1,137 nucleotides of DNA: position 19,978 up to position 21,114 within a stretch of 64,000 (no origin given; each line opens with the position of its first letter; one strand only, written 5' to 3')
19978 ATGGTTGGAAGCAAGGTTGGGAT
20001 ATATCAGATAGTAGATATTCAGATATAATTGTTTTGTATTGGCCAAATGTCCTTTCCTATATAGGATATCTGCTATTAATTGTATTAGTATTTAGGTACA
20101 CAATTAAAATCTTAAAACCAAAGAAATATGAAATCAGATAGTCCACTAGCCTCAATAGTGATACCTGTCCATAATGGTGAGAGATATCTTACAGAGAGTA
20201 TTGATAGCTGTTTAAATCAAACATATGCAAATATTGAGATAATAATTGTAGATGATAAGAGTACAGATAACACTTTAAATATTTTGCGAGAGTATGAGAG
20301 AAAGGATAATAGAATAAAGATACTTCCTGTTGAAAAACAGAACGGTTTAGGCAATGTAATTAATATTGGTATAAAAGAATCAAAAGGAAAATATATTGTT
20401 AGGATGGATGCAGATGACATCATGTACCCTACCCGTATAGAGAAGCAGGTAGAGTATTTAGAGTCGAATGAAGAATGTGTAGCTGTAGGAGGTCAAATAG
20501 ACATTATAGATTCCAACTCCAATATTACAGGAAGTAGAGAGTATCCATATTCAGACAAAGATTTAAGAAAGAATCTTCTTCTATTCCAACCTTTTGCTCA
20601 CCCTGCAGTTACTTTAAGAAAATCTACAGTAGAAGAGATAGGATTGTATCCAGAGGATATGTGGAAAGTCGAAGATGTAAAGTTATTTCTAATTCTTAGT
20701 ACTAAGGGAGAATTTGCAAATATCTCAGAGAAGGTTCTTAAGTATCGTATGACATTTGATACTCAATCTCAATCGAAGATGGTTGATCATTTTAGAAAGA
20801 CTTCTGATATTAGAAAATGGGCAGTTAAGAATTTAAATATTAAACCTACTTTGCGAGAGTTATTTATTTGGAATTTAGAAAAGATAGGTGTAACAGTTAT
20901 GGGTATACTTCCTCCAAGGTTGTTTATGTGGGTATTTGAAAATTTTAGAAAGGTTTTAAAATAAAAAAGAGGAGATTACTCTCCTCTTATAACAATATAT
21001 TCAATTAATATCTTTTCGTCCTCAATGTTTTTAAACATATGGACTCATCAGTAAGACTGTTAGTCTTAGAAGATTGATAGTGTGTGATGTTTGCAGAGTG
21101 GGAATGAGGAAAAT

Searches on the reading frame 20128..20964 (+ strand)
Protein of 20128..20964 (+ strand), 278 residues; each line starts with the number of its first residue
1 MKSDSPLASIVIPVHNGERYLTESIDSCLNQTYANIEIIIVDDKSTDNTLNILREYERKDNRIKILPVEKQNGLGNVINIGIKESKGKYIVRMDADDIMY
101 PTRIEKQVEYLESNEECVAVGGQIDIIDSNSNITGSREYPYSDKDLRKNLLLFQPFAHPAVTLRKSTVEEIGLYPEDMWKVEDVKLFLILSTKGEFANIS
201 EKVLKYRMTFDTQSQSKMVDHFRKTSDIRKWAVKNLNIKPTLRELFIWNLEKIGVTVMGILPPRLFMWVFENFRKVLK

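Call 81: search_protein_families(library=pfam, proteins=[window:20128-20964:+], max_evalue=0.00001)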
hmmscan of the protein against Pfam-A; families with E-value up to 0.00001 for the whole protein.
window:20128-20964:+ (278 aa): 3 families
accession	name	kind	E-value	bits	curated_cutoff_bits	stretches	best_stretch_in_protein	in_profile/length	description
PF00535.33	Glycos_transf_2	-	9.3e-40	136.7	23.3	1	9-163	1-158/168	Glycosyl transferase family 2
PF10111.15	Glyco_tranf_2_2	-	1.9e-13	51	27.3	1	9-208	1-217/276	Glycosyltransferase like family 2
PF13641.12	Glyco_tranf_2_3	-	7.3e-13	49.5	27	1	9-122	4-121/230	Glycosyltransferase like family 2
